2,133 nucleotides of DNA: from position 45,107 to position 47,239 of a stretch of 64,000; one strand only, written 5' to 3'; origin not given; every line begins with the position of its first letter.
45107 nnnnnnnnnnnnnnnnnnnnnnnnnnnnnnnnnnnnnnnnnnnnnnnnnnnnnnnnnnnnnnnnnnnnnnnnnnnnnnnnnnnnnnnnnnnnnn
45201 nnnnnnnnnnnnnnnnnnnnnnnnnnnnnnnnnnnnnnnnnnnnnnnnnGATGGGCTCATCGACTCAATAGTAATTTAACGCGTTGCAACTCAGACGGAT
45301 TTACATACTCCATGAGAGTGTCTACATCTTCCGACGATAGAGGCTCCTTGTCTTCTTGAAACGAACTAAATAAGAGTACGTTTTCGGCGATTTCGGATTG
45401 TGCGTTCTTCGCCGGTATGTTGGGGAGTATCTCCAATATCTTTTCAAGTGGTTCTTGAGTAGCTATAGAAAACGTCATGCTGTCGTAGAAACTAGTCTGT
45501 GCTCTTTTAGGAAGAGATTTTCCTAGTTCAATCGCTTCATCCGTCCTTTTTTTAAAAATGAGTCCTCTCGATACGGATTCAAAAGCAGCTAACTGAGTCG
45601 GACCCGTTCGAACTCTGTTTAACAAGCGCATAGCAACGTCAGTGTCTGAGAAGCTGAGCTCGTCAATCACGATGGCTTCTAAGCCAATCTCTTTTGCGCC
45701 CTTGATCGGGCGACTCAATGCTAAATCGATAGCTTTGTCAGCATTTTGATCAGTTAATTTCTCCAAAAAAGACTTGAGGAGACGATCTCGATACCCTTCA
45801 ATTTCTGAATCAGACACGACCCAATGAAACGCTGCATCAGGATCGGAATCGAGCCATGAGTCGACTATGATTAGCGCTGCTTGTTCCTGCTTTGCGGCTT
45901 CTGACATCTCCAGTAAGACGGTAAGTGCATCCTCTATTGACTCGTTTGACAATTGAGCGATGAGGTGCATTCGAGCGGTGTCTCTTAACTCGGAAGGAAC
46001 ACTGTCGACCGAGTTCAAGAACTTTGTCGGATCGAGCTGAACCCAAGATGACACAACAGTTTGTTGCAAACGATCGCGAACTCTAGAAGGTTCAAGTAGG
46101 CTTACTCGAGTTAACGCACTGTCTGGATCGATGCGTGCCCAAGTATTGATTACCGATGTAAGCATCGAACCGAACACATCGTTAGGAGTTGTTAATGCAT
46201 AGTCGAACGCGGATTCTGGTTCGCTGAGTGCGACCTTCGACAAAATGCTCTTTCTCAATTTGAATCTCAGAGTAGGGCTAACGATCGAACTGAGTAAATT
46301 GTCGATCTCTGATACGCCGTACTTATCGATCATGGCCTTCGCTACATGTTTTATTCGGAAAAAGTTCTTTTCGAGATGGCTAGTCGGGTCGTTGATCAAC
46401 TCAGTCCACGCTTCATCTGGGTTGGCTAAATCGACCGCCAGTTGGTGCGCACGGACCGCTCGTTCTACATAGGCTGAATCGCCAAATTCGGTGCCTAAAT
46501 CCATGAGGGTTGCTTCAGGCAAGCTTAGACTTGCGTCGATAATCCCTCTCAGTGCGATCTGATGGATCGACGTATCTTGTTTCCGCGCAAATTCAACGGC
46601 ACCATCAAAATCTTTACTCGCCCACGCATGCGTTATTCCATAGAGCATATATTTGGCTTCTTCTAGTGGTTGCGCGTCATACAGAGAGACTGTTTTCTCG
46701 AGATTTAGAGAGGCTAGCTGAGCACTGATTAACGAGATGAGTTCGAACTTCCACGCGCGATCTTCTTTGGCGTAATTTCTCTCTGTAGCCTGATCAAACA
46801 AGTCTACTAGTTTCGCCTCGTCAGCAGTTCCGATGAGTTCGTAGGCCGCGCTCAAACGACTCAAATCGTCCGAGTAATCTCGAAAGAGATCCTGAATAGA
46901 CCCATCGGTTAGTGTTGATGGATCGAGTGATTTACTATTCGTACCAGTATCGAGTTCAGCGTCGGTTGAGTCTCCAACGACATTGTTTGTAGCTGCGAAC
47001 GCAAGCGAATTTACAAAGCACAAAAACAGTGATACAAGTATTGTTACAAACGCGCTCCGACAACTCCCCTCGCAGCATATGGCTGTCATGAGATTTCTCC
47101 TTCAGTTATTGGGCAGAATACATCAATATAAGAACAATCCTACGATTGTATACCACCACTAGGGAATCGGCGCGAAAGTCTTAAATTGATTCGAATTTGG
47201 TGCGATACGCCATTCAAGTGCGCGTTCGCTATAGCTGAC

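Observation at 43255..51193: Diverged tandem duplication of a two-gene cassette encoding four exported alpha-helical repeat proteins, inserted between pyrG and tilS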

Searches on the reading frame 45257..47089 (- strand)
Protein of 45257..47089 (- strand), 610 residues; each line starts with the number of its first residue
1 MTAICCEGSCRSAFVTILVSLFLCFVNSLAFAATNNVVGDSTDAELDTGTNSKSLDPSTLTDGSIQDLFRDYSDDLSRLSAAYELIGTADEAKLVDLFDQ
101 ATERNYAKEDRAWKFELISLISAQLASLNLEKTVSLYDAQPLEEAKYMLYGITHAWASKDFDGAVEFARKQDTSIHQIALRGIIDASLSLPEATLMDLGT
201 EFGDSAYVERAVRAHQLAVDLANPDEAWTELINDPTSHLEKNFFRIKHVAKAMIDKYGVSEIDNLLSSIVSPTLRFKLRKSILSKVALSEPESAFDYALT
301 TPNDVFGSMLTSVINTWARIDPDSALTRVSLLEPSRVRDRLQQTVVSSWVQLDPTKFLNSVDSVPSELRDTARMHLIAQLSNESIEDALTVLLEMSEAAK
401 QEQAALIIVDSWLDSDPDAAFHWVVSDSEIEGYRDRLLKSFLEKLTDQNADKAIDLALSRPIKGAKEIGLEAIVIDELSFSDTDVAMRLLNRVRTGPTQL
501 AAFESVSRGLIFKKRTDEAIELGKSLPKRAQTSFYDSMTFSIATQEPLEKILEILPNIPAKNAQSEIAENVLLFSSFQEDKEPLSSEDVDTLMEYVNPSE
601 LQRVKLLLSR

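Call 6: search_protein_families(library=pfam, proteins=[window:45257-47089:-], max_evalue=1)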
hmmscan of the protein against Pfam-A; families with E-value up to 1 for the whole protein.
window:45257-47089:- (610 aa): 5 families
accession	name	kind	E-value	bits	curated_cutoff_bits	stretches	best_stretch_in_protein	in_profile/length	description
PF16836.11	PSY3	-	0.025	14.6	25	1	369-492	32-153/215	Shu complex component Psy3, DNA-binding description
PF24484.1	ADAMTSL1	-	0.1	12.8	27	1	365-383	19-37/40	ADAMTSL1 domain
PF04802.21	PP4R3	-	0.11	11.6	27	1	353-454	188-287/497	Phosphatase 4 regulatory subunit 3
PF07443.18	HARP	-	0.15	12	25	1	92-117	9-34/55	HepA-related protein (HARP)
PF06255.18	MafB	-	0.21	11.5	25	1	368-420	226-275/312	Neisseria toxin MafB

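Call 7: search_protein_families(library=ncbifam, proteins=[window:45257-47089:-], max_evalue=1)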
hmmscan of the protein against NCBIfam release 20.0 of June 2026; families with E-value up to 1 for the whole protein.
window:45257-47089:- (610 aa): 2 families
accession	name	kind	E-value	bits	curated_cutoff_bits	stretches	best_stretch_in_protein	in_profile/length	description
NF033187.0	internalin_J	exception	0.044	12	1700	1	15-88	8-84/846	class 1 internalin InlJ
TIGR00824.1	EIIA-man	subfamily_domain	0.056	13.6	98.35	1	374-455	30-111/116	mannose/fructose/sorbose PTS transporter subunit IIA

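Call 8: search_solved_structures(query=window:45257-47089:-, max_evalue=10)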
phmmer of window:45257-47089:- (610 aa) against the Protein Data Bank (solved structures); distinct sequences matched with E-value up to 10: 1.
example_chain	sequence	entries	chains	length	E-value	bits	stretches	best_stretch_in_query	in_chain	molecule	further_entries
1tzt_A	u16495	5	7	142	0.42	12.5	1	431-546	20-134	N utilization substance protein B homolog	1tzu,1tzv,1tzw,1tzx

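Call 9: find_homologous_proteins(query=window:45257-47089:-)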
Query window:45257-47089:- (610 aa): 56 proteins with E <= 0.001 among 8000 candidates.
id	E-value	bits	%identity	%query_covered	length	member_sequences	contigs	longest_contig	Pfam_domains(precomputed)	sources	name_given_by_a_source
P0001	0.0e+0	1314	100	100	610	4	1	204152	-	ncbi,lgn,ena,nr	ncbi:MAG: hypothetical protein F4X56_02565 [Gammaproteobacteria bacterium]|nr:hypothetical protein [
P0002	3.5e-273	925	70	100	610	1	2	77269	-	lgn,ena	-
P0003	1.3e-269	914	70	100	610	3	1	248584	-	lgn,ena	-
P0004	1.1e-262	891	70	100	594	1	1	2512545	-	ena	-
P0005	5.2e-261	885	69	100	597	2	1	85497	-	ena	-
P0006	4.7e-260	882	70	100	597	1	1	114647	-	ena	-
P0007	5.9e-260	882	69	100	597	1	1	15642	-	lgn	-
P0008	1.6e-227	775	61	100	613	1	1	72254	-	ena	-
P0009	7.3e-222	756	61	95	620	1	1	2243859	-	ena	-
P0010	2.5e-221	754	58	100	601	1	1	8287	-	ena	-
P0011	4.2e-221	754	62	93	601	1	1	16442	-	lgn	-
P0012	8.1e-218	743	59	100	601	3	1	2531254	-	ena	-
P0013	3.5e-208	711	57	95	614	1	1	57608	-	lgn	-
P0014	1.3e-207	709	58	97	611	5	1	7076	-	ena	-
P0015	4.3e-207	707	58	95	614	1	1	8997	-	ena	-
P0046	1.6e-21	95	26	31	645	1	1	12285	-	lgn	-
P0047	1.6e-18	85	26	22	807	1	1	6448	-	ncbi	-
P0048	2.7e-16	78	23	33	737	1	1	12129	-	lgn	-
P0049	1.5e-15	75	25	27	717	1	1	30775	-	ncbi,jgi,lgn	ncbi:MAG: hypothetical protein ACI9R3_002649 [Verrucomicrobiales bacterium]|jgi:hypothetical protein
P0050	2.9e-14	71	25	32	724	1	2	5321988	-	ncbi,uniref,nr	ncbi:hypothetical protein KBB96_07365 [Luteolibacter ambystomatis]|uniref:Uncharacterized protein n=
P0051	4.3e-13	67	23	47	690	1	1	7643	-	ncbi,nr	ncbi:MAG: hypothetical protein HKO64_03895 [Xanthomonadales bacterium]|nr:hypothetical protein [Xant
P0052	5.8e-10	57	23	44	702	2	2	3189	-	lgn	-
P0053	2.9e-9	54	23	60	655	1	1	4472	-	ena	-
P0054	1.1e-7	49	25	28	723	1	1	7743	-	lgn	-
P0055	2.6e-5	41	23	27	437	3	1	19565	-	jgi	jgi:hypothetical protein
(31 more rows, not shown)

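Call 11: find_encoding_contigs(protein=P0008, flank=10000, max_places=3)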
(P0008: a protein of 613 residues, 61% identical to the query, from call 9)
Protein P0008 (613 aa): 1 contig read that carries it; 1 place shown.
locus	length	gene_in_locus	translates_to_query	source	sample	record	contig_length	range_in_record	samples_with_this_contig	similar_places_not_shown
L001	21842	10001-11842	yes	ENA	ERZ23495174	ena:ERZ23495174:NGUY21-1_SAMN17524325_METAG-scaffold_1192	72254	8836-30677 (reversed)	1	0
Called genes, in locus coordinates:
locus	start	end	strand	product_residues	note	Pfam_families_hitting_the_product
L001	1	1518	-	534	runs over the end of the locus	PF00578:AhpC-TSA, PF08534:Redoxin, PF00085:Thioredoxin, PF13905:Thioredoxin_8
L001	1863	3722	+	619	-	-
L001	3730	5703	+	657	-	-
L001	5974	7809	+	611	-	-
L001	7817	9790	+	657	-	-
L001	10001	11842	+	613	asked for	-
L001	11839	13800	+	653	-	-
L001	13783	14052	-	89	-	-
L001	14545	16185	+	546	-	PF06418:CTP_synth_N, PF00117:GATase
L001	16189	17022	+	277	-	PF00793:DAHP_synth_1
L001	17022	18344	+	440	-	PF03952:Enolase_N, PF00113:Enolase_C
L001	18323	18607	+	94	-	PF04977:DivIC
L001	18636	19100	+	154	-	PF01142:TruD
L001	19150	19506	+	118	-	PF01142:TruD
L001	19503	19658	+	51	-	-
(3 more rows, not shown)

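Call 12: find_encoding_contigs(protein=P0004, flank=10000, max_places=3)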
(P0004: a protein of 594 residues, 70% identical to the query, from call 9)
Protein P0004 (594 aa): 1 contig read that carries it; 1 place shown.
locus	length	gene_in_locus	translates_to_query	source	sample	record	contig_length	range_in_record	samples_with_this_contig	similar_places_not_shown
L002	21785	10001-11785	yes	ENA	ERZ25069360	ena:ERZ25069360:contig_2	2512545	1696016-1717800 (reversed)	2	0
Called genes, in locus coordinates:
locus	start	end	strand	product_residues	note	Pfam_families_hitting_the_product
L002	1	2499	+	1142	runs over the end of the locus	PF02811:PHP, PF07733:DNA_pol3_alpha, PF17657:DNA_pol3_finger, PF14579:HHH_6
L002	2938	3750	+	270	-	PF01171:ATP_bind_3, PF09179:TilS (weak), PF11734:TilS_C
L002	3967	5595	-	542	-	PF00578:AhpC-TSA, PF08534:Redoxin, PF00085:Thioredoxin, PF13905:Thioredoxin_8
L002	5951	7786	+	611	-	-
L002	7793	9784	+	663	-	-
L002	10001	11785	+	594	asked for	-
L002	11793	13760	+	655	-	-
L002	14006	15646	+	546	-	PF06418:CTP_synth_N, PF00117:GATase, PF07722:Peptidase_C26 (faint)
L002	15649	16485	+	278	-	PF00793:DAHP_synth_1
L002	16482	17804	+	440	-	PF03952:Enolase_N, PF00113:Enolase_C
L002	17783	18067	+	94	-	PF04977:DivIC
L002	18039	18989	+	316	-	PF01142:TruD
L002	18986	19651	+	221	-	PF01135:PCMT, PF13847:Methyltransf_31 (weak), PF13649:Methyltransf_25 (weak)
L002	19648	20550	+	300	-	PF04018:VCA0040-like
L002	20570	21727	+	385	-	PF01476:LysM, PF01551:Peptidase_M23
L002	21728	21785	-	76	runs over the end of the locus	PF00037:Fer4 (weak), PF11953:DUF3470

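Call 14: search_protein_families(library=pfam, proteins=[P0046, P0047, P0048, P0049, P0050, P0051, P0052, P0053, P0054, P0055], max_evalue=0.1)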
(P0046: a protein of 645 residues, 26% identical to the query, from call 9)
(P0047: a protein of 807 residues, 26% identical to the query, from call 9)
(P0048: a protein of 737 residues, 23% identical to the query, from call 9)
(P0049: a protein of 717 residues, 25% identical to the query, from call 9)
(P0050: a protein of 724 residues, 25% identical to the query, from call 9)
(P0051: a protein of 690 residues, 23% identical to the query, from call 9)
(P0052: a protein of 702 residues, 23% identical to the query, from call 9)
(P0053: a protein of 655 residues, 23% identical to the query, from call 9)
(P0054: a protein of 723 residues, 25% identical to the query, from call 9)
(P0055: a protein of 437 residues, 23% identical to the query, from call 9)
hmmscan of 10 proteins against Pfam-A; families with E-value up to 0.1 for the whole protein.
P0046 (645 aa): 2 families
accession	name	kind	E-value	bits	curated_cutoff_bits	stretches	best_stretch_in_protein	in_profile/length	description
PF13925.11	Katanin_con80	-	0.00044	20.8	27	0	323-358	17-52/160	con80 domain of Katanin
PF02912.23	Phe_tRNA-synt_N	-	0.0058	17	22.3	1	463-487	18-42/69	Aminoacyl tRNA synthetase class II, N-terminal domain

P0047 (807 aa): 1 family
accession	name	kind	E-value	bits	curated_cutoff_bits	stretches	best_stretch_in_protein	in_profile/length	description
PF13934.12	ELYS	-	0.00037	20.8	28.8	0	541-606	123-187/220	Nuclear pore complex assembly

P0048 (737 aa): 1 family
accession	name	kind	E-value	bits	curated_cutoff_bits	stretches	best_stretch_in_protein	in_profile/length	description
PF10410.14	DnaB_bind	-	0.098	13.4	20.6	0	370-395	26-51/56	DnaB-helicase binding domain of primase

P0049 (717 aa): 1 family
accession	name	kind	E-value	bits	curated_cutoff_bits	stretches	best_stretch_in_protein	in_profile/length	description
PF14024.11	DUF4240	-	0.016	15.8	27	0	77-131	29-82/129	Protein of unknown function (DUF4240)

P0050 (724 aa): 0 families

P0051 (690 aa): 1 family
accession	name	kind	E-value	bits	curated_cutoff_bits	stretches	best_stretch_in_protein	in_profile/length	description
PF06426.19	SATase_N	-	0.041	14.6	21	0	282-313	38-69/105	Serine acetyltransferase, N-terminal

P0052 (702 aa): 0 families

P0053 (655 aa): 0 families

P0054 (723 aa): 0 families

P0055 (437 aa): 1 family
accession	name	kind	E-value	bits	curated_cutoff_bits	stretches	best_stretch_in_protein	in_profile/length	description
PF24603.1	TPR_30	-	0.072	14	29.7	0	143-204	14-76/100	Tetratricopeptide repeat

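Call 16: find_encoding_contigs(protein=P0050, flank=8000, max_places=2)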
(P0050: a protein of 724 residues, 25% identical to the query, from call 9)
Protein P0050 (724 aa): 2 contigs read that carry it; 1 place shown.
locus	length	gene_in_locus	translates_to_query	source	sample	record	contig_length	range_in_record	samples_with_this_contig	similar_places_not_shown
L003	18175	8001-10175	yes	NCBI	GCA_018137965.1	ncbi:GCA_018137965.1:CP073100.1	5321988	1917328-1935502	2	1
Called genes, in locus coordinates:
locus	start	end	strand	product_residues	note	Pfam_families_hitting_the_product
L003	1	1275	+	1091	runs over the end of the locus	PF07635:PSCyt1, PF07583:PSCyt2, PF13385:Laminin_G_3, PF07587:PSD1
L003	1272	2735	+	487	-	PF07394:DUF1501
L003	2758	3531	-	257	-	PF08448:PAS_4, PF00165:HTH_AraC (weak), PF12833:HTH_18, PF00165:HTH_AraC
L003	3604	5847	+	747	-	PF07635:PSCyt1, PF07583:PSCyt2, PF07587:PSD1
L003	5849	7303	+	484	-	PF07394:DUF1501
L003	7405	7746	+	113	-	PF03795:YCII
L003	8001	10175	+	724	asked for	-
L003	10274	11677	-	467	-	-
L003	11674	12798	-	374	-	-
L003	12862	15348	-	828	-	PF00912:Transgly, PF00905:Transpeptidase (faint)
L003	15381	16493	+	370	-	PF02636:Methyltransf_28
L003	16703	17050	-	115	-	PF01402:RHH_1 (weak)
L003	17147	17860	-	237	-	PF13643:DUF4145 (weak)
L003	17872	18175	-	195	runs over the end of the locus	PF09998:DUF2239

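Call 17: find_encoding_contigs(protein=P0049, flank=8000, max_places=2)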
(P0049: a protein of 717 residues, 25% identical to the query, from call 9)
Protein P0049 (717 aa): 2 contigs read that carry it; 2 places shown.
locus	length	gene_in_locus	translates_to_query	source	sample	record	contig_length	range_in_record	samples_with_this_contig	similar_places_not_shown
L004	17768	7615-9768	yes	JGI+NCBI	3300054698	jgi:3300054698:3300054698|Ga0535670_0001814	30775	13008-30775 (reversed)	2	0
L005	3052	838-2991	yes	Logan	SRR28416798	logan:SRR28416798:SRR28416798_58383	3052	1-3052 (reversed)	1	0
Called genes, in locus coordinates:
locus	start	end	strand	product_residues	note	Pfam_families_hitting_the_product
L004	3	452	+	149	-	?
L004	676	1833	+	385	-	PF00432:Prenyltrans (faint)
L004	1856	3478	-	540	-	PF05057:DUF676 (weak), PF07819:PGAP1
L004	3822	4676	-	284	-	PF00702:Hydrolase, PF13344:Hydrolase_6, PF13419:HAD_2 (weak), PF13242:Hydrolase_like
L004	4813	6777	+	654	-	PF00795:CN_hydrolase, PF02540:NAD_synthase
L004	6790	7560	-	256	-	PF06439:3keto-disac_hyd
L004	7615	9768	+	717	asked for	-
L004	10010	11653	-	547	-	-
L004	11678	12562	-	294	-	PF01261:AP_endonuc_2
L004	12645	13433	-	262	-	PF00583:Acetyltransf_1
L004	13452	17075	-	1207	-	PF00932:LTD, PF13287:Fn3_assoc, PF13290:CHB_HEX_C_1, PF08757:CotH, PF00932:LTD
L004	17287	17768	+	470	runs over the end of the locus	-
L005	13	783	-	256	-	PF06439:3keto-disac_hyd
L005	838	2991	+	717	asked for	-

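Call 29: find_encoding_contigs(protein=P0009, flank=10000, max_places=2)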
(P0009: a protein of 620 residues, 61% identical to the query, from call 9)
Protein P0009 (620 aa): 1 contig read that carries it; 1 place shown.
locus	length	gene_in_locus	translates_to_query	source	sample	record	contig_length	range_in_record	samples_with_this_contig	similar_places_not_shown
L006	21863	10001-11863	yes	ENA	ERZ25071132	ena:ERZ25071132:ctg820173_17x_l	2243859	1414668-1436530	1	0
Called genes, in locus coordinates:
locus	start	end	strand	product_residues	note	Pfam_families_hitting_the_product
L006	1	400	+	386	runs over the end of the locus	PF02684:LpxB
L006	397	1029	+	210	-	PF01351:RNase_HII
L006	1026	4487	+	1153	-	PF02811:PHP, PF07733:DNA_pol3_alpha, PF17657:DNA_pol3_finger, PF14579:HHH_6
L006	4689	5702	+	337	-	PF01171:ATP_bind_3, PF09179:TilS (weak), PF11734:TilS_C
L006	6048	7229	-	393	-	-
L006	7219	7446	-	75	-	-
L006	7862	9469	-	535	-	PF13098:Thioredoxin_2 (faint), PF00578:AhpC-TSA, PF08534:Redoxin, PF00085:Thioredoxin, PF13905:Thioredoxin_8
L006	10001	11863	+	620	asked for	-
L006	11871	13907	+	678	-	-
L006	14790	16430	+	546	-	PF06418:CTP_synth_N, PF00117:GATase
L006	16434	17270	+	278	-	PF00793:DAHP_synth_1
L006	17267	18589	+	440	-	PF03952:Enolase_N, PF00113:Enolase_C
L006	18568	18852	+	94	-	PF04977:DivIC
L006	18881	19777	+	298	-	PF01142:TruD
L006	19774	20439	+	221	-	PF01135:PCMT, PF13847:Methyltransf_31 (faint), PF13649:Methyltransf_25 (faint)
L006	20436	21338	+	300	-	PF04018:VCA0040-like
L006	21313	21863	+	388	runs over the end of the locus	PF01476:LysM, PF01551:Peptidase_M23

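Call 30: find_encoding_contigs(protein=P0051, flank=8000, max_places=2)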
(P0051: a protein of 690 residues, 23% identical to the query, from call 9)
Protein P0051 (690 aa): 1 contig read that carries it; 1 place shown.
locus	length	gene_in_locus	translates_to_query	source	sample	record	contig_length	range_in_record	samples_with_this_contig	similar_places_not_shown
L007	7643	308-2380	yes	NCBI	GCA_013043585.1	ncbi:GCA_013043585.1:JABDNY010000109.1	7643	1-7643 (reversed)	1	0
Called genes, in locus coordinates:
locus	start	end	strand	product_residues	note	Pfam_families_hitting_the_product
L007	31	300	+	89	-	-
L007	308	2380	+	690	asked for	-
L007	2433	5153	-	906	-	PF00311:PEPcase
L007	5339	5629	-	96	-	PF11342:DUF3144 (weak)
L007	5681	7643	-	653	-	PF00246:Peptidase_M14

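Call 31: predict_structure(alignment_id=A1)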
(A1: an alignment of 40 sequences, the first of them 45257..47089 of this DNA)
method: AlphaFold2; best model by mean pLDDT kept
length: 610 residues; sequences in the alignment: 40
mean_pLDDT: 86.7   pTM: 0.67
mean pLDDT of the five models: 86.7, 86.0, 85.2, 84.1, 83.8
residues with pLDDT >= 90: 450; 70-90: 90; 50-70: 18; < 50: 52
segments of 3 or more residues with pLDDT < 50: 1-14, 25-61
pLDDT, mean of each block of 10 residues (from residue 1): 30 51 46 28 25 32 79 89 93 96 90 93 96 96 94 96 96 95 95 96 95 93 94 83 90 93 91 90 94 93 85 95 94 92 93 88 90 94 93 93 96 95 93 94 96 96 88 96 96 94 97 95 94 94 91 93 94 73 82 93 87
secondary structure, 60 per line:
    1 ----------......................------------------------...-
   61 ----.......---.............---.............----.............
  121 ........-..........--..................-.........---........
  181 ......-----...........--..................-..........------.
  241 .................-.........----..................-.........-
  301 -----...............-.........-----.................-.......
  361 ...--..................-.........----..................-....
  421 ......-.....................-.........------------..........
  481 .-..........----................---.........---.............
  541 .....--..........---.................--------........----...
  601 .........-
elements in order: H11-32 H65-71 H75-87 H91-103 H108-128 H130-139 H142-159 H161-169 H173-186 H192-202 H205-222 H224-233 H240-257 H259-267 H272-289 H291-299 H306-320 H322-330 H336-352 H354-363 H366-383 H385-393 H398-415 H417-426 H428-448 H450-458 H471-481 H483-492 H497-512 H516-524 H528-545 H548-557 H561-577 H586-593 H598-609

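Call 33: fold_search(model_id=the predicted structure, library=pdb)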
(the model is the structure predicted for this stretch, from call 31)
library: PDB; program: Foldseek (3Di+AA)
matches with E <= 10: 849; with E <= 0.001: 2
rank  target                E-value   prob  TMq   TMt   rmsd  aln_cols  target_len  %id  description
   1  9kfx_A                3.6e-04  1.00  0.18  0.18  27.4       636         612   12  Crystal structure of synthetic PPR-DYW in complex with target RNA (released 2025-11-12)
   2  6gx9_A                8.9e-04  1.00  0.22  0.17  26.7       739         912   11  Crystal structure of the TNPO3 - CPSF6 RSLD complex (released 2019-03-13)
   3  9ce3_A                1.2e-03  0.99  0.18  0.11  23.8       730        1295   11  Structure of the TSC:WIPI3 lysosomal recruitment complex (released 2024-12-04)
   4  2h4m_A                1.2e-03  0.99  0.17  0.14  31.6       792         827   12  Karyopherin Beta2/Transportin-M9NLS (released 2006-10-24)
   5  4ol0_B                1.3e-03  1.00  0.22  0.17  26.7       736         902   12  Crystal structure of transportin-SR2, a karyopherin involved in human disease, in complex with Ran (released 2014-04-09)
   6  6y5q_u                1.6e-03  1.00  0.25  0.20  24.6       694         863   11  human 17S U2 snRNP (released 2020-06-17)
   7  6en4_C                1.7e-03  1.00  0.25  0.20  24.4       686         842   11  SF3b core in complex with a splicing modulator (released 2018-06-20)
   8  7evn_C                2.2e-03  1.00  0.27  0.22  24.0       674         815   12  The cryo-EM structure of the DDX42-SF3b complex (released 2022-08-03)
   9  2qmr_B                2.4e-03  1.00  0.20  0.16  29.0       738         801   11  Karyopherin beta2/transportin (released 2007-10-30)
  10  5zya_C                2.9e-03  1.00  0.26  0.21  23.3       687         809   12  SF3b spliceosomal complex bound to E7107 (released 2018-06-20)
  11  9hvq_Q                2.9e-03  0.98  0.16  0.12  25.8       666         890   11  Structure of the transcribing Pol II-DSIF-PAF-SPT6-RECQL5 complex (released 2025-07-16)
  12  6ff4_u                3.2e-03  1.00  0.24  0.19  26.6       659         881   11  human Bact spliceosome core structure (released 2018-08-29)
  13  5hdt_B                3.2e-03  0.99  0.20  0.14  28.6       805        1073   12  Human cohesin regulator Pds5B bound to a Wapl peptide (released 2016-03-09)
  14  6c95_A                3.5e-03  0.99  0.20  0.17  32.0       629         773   10  The Human NatA (Naa10/Naa15) amino-terminal acetyltransferase complex bound to HYPK (released 2018-06-06)
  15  8or3_C                3.7e-03  1.00  0.22  0.15  27.4       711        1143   12  CAND1-CUL1-RBX1-SKP1-SKP2-DCNL1 (released 2023-06-28)
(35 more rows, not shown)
